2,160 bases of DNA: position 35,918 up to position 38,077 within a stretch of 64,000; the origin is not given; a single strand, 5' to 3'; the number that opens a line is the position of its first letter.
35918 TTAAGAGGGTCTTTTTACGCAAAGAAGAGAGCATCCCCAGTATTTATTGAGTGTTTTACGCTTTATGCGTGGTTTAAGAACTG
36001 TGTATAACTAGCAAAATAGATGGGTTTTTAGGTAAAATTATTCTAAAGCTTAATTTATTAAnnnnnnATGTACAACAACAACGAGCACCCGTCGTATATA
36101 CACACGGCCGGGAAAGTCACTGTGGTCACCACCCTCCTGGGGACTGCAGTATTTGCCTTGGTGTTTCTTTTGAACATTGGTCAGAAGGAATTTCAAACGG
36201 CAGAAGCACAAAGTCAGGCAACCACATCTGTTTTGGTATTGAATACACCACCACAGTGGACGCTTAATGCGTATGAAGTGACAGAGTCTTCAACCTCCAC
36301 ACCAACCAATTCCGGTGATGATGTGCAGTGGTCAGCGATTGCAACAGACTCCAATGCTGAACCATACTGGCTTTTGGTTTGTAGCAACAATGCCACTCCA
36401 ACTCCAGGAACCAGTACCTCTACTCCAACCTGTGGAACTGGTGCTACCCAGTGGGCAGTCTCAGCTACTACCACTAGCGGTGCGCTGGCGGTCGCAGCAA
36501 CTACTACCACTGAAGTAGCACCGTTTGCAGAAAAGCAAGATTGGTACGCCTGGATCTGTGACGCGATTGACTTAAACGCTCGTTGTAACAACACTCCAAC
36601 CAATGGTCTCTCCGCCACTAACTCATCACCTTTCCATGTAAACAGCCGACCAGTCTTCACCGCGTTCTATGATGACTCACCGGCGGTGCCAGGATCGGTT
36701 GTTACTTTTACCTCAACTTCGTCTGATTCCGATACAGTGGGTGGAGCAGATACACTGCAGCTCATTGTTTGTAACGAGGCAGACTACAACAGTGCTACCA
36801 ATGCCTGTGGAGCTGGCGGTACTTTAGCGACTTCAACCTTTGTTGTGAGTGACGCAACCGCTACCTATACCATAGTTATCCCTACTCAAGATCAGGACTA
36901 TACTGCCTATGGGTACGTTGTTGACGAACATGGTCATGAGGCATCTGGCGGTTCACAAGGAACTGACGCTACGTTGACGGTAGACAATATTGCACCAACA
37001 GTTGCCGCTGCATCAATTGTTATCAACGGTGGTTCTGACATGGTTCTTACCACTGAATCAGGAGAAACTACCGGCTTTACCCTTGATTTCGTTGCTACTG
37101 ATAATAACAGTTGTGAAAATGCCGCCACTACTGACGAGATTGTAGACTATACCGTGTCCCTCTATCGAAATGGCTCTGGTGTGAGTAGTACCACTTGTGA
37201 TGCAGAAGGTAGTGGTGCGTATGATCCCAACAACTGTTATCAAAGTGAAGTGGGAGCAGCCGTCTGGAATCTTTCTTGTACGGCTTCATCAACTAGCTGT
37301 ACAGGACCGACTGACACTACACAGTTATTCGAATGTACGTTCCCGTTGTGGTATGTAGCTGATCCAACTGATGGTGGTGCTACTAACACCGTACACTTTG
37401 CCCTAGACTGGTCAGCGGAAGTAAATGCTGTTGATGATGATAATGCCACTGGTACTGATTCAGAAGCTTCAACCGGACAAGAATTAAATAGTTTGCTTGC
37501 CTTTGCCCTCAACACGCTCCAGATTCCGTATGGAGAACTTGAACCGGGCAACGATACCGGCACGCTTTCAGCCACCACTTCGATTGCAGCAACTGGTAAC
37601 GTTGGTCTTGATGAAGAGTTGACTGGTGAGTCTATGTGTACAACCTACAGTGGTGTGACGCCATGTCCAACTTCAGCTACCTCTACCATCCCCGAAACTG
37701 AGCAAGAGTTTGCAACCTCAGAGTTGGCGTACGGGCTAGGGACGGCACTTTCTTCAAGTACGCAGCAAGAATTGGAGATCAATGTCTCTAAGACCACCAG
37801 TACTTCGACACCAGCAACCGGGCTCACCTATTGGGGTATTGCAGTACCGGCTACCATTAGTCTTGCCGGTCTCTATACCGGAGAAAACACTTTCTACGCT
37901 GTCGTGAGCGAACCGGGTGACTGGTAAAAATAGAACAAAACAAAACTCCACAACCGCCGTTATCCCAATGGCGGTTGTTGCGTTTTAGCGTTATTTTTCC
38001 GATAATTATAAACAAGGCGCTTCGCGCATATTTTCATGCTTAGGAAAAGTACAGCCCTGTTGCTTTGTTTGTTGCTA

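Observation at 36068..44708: Second, rearranged copy of the surface cassette: an ancient segmental duplication of 1363-8132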

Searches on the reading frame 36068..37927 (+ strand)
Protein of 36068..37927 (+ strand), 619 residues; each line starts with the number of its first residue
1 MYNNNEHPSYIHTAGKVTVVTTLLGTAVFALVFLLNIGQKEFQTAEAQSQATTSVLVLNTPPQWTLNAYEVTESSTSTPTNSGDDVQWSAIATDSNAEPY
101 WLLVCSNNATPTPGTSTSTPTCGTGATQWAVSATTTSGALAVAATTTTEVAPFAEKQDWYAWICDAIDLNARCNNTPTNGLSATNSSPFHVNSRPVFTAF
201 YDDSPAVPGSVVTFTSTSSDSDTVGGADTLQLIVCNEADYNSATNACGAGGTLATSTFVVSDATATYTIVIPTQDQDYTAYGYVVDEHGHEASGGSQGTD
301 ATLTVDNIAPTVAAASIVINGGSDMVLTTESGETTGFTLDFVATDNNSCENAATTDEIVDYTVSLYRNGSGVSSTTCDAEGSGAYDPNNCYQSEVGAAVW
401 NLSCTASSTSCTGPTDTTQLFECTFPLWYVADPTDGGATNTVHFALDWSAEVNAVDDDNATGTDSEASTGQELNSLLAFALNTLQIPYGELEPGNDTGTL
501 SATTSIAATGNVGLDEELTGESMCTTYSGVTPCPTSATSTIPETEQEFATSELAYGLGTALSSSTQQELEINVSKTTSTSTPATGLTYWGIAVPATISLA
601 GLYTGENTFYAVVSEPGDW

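Call 11: search_protein_families(library=pfam, max_evalue=0.01, proteins=[window:36068-37927:+])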
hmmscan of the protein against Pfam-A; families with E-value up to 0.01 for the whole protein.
window:36068-37927:+ (619 aa): 0 families

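Call 24: search_protein_families(library=pfam, max_evalue=10, proteins=[window:36068-37927:+])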
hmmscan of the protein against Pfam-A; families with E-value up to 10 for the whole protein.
window:36068-37927:+ (619 aa): 0 families

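Call 72: search_protein_families(library=ncbifam, max_evalue=1, proteins=[window:36068-37927:+])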
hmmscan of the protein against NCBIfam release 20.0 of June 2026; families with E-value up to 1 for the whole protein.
window:36068-37927:+ (619 aa): 0 families
